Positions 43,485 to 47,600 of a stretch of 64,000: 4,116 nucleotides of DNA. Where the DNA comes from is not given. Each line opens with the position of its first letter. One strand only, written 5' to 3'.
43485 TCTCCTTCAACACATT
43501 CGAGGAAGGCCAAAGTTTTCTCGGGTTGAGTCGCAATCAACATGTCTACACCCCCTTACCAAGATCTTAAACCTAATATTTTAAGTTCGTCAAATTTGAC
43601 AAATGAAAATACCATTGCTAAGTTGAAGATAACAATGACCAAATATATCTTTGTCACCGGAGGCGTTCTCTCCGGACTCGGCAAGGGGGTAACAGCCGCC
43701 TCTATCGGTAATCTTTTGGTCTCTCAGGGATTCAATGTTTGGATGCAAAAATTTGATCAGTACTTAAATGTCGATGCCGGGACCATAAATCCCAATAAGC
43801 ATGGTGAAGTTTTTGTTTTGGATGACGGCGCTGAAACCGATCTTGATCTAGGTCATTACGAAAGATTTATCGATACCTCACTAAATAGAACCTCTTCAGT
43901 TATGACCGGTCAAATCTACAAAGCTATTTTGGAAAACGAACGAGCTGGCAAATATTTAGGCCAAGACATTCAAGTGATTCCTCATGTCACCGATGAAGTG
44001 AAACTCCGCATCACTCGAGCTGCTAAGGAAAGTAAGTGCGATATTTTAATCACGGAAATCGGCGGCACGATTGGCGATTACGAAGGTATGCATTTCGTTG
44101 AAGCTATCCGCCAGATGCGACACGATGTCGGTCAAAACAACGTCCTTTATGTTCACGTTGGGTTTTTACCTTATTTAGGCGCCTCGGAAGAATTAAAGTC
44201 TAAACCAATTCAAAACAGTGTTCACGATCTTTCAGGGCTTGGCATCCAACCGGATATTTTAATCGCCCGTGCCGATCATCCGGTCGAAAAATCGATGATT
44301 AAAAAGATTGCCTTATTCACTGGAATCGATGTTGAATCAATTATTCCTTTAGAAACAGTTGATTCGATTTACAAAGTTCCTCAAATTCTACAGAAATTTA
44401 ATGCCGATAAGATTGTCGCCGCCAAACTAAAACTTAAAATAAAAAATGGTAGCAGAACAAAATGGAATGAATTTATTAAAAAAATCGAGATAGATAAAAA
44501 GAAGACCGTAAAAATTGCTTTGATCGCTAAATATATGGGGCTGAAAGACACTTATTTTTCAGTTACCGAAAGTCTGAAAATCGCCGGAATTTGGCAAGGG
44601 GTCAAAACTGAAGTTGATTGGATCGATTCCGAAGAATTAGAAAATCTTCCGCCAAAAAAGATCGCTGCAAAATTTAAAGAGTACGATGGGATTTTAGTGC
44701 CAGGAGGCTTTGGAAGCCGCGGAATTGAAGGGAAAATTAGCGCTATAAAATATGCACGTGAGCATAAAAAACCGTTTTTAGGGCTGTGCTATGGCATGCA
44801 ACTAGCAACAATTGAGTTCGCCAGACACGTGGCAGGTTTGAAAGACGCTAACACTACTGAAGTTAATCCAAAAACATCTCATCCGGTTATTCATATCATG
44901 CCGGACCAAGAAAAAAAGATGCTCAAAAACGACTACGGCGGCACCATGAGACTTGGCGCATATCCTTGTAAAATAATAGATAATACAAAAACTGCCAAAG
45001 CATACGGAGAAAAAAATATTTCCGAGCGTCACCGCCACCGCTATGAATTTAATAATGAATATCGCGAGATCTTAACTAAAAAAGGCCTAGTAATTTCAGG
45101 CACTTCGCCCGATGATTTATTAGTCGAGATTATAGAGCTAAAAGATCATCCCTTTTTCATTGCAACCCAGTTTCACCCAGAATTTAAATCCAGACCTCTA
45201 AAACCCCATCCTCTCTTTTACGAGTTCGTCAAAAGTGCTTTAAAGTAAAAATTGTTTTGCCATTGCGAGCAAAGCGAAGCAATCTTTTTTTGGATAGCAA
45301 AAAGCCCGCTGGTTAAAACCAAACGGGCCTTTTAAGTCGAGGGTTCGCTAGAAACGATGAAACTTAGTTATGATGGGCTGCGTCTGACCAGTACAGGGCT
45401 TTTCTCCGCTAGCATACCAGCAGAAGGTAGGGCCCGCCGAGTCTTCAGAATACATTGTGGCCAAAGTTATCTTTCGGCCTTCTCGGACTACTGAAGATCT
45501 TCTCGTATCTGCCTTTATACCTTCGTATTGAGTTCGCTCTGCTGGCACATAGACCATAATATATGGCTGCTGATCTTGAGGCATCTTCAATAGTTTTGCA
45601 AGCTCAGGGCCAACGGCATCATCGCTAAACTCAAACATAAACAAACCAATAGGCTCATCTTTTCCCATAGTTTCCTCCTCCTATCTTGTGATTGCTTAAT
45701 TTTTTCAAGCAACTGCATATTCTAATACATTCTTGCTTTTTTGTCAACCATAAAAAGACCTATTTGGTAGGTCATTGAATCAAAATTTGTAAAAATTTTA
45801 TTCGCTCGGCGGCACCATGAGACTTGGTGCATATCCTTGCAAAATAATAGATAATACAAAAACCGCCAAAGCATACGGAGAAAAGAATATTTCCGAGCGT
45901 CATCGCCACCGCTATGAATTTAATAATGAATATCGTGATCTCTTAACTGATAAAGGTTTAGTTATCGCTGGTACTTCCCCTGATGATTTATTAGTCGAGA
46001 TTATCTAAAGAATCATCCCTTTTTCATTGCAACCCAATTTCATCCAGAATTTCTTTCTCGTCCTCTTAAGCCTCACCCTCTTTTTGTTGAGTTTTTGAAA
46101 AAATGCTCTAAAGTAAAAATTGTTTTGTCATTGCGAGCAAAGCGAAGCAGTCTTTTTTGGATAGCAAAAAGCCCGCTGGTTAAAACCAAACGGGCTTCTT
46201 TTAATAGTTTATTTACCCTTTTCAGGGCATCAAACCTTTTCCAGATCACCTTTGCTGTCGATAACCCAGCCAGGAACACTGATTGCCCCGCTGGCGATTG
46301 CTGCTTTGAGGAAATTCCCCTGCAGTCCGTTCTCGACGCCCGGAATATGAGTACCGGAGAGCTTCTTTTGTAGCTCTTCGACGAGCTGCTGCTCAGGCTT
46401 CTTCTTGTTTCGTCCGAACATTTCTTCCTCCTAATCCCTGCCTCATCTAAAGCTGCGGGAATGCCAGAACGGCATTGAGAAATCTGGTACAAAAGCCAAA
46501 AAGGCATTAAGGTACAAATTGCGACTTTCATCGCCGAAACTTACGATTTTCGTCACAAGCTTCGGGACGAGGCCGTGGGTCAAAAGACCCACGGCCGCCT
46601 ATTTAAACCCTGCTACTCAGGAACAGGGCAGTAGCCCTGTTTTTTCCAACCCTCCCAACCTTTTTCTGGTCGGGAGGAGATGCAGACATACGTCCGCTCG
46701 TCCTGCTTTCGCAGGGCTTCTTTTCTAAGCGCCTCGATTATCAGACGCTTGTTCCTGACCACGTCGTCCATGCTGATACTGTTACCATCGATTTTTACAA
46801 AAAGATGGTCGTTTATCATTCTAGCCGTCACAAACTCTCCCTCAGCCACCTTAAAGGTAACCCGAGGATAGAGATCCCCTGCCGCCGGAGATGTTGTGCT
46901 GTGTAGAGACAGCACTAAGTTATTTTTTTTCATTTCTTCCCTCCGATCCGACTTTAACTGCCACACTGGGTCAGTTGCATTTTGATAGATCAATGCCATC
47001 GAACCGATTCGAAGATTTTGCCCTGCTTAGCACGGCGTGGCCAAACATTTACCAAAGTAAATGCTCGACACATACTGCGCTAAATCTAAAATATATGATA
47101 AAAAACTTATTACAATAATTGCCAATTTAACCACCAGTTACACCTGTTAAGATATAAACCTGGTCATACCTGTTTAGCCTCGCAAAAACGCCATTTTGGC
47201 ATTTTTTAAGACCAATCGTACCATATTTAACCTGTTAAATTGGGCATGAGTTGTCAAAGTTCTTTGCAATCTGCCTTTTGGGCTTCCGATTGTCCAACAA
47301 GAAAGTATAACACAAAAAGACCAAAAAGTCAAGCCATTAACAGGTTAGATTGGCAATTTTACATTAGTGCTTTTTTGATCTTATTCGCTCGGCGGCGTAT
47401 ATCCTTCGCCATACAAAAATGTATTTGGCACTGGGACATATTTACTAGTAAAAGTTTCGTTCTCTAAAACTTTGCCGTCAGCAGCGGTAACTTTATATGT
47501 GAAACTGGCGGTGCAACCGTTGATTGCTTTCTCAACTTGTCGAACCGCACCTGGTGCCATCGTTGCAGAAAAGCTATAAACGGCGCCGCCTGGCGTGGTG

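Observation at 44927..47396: Rearrangement/cassette hotspot downstream of pyrG: ~400-bp direct duplication of the pyrG 3' end + terminator, and a 16-bp direct repeat, bracketing GC-rich small ORFs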

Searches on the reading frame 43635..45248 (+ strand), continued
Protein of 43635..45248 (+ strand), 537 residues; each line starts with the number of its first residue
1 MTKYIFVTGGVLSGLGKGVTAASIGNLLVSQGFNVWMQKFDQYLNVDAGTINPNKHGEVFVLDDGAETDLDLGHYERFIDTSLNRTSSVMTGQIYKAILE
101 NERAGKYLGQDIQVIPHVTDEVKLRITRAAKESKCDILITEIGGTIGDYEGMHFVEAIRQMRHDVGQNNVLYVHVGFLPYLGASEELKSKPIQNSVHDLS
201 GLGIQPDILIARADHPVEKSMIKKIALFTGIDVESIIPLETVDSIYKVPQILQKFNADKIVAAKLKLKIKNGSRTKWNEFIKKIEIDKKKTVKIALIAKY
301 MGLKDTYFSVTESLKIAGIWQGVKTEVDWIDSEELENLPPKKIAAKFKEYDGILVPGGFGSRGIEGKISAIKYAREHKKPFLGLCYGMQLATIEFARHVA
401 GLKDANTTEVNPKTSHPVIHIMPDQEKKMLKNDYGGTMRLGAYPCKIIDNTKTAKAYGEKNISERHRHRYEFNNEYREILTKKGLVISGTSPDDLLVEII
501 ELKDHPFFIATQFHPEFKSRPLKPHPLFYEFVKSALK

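Call 77: search_protein_families(library=pfam, proteins=[L015:5467-6600:+, L015:2333-5470:+], max_evalue=0.01)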
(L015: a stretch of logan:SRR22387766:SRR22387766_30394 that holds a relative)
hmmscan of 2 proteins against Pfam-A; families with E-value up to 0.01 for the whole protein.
L015:5467-6600:+ (377 aa): 0 families

L015:2333-5470:+ (1045 aa): 3 families
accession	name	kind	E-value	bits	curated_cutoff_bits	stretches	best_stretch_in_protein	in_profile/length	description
PF18135.7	Type_ISP_C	-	4.7e-83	279.5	25.9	1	680-1026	1-336/342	Type ISP C-terminal specificity domain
PF02384.22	N6_Mtase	-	2.3e-08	34.2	20.4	1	309-514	9-154/311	N-6 DNA Methylase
PF07669.17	Eco57I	-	2.2e-06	28.3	25.3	1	465-582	57-165/171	Eco57I restriction-modification methylase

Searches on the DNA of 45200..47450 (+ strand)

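Call 35: search_rna_families(source=window, start=45200, end=47450, threshold=evalue, max_evalue=1)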
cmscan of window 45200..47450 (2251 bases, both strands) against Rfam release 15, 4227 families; matches with E-value up to 1: 1.
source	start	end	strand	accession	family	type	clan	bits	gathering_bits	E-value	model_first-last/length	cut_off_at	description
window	46359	46406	+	RF02507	Atu_Ti3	Gene; sRNA;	-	19.8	50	0.49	1-89/89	no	Rhizobiales sRNA Atu_Ti3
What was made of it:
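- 46422..46720 (-): Very strongly structured RNA segment spanning the 3' end of 106b and the spacer before the 63-aa gene. It includes a perfect 11-bp hairpin at 46571-46596. No Rfam match (call 35).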

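Call 36: search_dna_similar(query=window:45249-47380:+, collection=phages, mode=distant)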
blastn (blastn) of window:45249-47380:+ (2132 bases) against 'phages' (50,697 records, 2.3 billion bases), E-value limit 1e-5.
Records with a match: 2; places in all: 2; records where one place covers at least 80% of the query: 0.
Best place of each record, by identity: 60-80% 2.
By first word of the organism name: Enterococcus 2.
By host as written in the record: - 1; Enterococcus faecalis 1.
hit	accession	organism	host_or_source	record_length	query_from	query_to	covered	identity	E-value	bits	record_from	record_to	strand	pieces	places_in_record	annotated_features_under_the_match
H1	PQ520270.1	Enterococcus phage IME_EF3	-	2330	608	815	10%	67.6%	2e-7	65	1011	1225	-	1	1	record has no annotation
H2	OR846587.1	Enterococcus phage Efs 1-1-1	Enterococcus faecalis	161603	608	815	10%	67.6%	2e-7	65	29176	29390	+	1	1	record has no annotation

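Call 61: search_dna_similar(query=window:45249-47380:+, collection=plasmids, mode=distant)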
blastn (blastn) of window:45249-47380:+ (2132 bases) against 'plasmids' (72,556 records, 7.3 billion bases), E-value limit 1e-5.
No match.
